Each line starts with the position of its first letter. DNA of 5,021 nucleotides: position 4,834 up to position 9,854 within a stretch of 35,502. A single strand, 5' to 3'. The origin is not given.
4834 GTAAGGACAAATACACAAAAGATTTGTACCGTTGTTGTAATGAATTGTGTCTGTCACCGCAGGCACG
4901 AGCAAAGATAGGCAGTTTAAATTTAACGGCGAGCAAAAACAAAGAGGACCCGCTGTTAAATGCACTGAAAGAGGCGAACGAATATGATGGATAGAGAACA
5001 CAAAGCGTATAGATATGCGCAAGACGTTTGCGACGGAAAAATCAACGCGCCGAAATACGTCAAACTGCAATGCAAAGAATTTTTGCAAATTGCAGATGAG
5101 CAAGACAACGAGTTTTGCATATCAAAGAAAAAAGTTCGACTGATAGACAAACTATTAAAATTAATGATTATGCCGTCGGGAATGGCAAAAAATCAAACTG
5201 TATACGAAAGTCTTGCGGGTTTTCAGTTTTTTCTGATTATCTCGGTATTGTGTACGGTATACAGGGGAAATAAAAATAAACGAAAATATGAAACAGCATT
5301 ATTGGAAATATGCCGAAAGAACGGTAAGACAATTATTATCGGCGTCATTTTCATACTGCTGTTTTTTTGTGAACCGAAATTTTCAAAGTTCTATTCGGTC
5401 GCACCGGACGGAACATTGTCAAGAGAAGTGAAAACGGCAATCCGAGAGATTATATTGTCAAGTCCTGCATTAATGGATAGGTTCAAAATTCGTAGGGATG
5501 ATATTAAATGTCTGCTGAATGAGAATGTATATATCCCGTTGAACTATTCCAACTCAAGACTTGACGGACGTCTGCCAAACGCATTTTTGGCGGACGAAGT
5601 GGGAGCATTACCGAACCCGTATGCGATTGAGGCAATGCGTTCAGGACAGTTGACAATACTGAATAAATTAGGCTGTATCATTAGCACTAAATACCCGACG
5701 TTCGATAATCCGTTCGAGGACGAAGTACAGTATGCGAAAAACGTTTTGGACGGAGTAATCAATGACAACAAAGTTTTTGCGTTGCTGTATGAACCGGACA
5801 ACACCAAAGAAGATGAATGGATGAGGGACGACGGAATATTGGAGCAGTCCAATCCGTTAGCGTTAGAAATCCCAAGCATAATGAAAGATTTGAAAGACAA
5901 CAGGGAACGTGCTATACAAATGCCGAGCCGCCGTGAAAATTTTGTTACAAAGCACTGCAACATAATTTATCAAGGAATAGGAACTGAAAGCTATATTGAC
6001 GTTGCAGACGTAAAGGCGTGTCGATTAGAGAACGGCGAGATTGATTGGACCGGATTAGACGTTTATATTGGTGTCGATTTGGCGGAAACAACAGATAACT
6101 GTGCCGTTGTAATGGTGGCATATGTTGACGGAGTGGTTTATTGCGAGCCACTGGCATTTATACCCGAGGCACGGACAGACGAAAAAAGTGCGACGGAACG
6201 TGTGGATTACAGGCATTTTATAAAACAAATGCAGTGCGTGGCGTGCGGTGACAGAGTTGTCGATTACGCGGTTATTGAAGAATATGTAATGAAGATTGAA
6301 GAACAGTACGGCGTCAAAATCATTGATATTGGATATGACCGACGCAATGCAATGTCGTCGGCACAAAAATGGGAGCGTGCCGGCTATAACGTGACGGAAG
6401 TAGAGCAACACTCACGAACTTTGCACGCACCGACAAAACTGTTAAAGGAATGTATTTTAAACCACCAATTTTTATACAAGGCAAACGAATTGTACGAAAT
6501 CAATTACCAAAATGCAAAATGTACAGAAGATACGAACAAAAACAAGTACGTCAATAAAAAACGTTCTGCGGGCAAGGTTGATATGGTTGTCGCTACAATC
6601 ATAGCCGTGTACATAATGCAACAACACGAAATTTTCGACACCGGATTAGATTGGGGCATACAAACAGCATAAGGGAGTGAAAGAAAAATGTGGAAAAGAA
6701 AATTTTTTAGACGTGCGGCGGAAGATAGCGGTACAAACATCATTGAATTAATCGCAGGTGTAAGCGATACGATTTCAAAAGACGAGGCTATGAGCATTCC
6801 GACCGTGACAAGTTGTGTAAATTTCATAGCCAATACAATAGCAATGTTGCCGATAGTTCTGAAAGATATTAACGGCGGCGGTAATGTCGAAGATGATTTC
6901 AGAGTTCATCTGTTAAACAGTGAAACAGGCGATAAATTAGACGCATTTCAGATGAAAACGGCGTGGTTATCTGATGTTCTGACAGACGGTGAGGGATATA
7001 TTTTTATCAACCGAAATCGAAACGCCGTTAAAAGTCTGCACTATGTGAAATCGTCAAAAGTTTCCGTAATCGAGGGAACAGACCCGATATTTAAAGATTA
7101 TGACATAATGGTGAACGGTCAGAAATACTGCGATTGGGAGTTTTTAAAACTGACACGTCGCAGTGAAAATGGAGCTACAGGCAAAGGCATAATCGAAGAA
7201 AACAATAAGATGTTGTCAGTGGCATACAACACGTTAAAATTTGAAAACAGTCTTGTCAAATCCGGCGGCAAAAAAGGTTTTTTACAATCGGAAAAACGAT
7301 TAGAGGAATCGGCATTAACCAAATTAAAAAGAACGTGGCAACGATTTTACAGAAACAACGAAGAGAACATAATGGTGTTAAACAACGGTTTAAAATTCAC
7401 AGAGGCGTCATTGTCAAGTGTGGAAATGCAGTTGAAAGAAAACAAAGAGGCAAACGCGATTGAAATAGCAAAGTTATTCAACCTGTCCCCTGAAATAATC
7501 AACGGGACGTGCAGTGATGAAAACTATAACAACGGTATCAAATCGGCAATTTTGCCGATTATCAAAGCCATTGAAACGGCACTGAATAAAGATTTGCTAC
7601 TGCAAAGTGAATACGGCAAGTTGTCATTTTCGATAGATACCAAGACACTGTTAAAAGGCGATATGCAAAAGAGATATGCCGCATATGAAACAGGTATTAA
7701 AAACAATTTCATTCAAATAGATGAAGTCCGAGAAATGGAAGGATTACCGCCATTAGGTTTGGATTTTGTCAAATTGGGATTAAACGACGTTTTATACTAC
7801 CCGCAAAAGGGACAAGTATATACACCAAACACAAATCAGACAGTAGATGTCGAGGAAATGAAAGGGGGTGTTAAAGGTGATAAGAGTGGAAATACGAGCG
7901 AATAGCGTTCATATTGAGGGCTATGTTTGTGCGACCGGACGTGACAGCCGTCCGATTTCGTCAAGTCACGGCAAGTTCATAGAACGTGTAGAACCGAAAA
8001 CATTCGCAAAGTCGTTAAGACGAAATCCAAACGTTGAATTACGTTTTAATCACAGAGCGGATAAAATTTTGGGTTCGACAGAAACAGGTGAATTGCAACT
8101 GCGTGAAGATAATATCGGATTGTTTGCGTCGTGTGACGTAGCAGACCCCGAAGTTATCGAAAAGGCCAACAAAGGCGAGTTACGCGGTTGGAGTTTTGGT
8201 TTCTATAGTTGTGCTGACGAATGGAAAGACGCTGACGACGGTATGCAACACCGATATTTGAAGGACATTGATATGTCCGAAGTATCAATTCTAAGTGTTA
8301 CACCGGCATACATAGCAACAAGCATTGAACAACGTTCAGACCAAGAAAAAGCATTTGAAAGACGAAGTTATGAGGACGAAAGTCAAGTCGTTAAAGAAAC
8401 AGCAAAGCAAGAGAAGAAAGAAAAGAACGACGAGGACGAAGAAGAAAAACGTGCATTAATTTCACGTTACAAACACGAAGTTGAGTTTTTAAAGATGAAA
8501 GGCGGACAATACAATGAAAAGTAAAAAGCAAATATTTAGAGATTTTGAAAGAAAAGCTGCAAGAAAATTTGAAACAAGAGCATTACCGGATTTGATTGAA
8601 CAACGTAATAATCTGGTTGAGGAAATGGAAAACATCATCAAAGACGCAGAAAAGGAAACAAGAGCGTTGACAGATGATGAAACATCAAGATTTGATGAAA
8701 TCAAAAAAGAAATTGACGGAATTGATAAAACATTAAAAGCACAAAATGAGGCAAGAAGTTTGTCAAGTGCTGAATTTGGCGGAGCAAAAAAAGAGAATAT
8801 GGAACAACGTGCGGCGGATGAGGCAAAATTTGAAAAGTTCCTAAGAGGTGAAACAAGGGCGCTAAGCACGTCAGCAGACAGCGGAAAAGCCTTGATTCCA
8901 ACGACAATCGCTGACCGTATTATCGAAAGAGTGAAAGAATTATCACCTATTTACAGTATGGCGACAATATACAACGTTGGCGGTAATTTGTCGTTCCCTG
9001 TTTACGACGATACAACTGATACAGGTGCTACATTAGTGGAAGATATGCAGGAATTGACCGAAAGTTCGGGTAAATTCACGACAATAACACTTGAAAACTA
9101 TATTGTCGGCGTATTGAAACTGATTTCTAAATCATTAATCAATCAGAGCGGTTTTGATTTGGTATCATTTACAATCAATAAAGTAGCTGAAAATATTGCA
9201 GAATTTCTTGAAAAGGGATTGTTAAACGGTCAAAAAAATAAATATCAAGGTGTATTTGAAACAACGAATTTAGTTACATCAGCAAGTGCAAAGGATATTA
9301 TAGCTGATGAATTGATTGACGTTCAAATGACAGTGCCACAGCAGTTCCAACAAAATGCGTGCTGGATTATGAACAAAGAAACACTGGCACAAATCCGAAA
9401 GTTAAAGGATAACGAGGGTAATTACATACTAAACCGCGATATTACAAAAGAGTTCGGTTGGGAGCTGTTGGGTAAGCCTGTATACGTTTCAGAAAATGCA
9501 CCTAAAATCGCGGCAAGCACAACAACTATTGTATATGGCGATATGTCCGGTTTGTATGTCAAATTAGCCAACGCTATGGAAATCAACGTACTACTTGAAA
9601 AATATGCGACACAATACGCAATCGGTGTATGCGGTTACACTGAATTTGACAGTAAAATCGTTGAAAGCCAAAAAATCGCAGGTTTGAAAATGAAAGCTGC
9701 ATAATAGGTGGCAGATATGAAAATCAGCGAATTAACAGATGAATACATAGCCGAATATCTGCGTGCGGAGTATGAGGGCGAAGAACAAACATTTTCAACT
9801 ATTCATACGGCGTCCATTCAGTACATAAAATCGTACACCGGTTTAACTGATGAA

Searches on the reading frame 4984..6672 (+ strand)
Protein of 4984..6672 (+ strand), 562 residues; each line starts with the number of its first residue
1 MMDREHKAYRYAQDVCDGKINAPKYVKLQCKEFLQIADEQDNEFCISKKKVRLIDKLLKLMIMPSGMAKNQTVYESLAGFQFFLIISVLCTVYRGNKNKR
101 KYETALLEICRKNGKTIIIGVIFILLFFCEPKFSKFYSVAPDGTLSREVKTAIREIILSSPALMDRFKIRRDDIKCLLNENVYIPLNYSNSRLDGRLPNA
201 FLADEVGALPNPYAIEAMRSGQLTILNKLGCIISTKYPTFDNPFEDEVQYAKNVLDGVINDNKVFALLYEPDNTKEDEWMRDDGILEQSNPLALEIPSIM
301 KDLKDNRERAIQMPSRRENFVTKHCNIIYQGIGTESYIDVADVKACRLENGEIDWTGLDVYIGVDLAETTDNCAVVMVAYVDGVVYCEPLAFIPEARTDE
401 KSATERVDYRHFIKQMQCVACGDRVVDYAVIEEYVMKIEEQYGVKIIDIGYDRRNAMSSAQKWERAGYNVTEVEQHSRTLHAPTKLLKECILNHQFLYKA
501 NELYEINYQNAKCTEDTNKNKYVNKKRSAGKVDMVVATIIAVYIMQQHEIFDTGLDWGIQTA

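Call 95: search_protein_families(library=pfam, proteins=[window:4984-6672:+], max_evalue=0.001)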
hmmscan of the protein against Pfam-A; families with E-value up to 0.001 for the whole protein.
window:4984-6672:+ (562 aa): 2 families
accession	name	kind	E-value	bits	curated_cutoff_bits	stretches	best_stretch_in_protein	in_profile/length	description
PF20441.4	TerL_nuclease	-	3.8e-33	115.3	24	1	259-549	2-286/286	Terminase large subunit, endonuclease domain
PF03354.21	TerL_ATPase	-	5.5e-10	39.7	23.7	1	88-252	6-177/178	Terminase large subunit, ATPase domain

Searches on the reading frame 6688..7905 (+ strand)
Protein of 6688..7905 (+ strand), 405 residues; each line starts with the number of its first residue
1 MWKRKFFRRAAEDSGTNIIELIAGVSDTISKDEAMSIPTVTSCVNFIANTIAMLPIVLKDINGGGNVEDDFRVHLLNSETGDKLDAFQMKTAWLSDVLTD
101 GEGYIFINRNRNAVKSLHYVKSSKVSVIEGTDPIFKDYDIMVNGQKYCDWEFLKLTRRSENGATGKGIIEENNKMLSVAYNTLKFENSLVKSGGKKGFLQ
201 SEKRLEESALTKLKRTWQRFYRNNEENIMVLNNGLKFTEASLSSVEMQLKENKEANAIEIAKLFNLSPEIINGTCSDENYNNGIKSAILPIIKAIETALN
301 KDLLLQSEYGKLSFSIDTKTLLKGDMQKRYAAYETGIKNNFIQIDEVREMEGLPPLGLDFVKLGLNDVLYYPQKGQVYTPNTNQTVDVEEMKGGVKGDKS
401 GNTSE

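Call 95: search_protein_families(library=pfam, proteins=[window:6688-7905:+], max_evalue=0.001)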
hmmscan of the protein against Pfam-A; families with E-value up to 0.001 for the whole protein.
window:6688-7905:+ (405 aa): 1 family
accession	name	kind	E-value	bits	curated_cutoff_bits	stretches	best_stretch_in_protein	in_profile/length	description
PF04860.17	Phage_portal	-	9.7e-54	183.1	39.1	1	38-352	1-321/321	Phage portal protein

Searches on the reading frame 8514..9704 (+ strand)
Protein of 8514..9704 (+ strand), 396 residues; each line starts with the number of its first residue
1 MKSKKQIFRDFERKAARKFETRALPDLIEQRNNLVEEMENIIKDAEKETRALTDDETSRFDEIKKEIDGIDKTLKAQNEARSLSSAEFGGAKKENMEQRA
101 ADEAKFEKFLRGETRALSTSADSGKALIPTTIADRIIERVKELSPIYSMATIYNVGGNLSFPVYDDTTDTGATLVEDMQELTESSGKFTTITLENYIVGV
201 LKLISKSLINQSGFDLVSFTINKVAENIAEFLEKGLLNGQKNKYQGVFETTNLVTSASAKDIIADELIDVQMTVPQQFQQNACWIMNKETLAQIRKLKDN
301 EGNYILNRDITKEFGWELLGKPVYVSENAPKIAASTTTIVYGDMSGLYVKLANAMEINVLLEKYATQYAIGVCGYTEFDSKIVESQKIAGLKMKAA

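Call 95: search_protein_families(library=pfam, proteins=[window:8514-9704:+], max_evalue=0.001)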
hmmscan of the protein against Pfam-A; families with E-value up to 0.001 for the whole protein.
window:8514-9704:+ (396 aa): 1 family
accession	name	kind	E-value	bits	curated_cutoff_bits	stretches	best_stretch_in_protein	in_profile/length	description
PF05065.19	Phage_capsid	-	6.7e-46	157.4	24.2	1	124-392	1-279/280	Phage capsid family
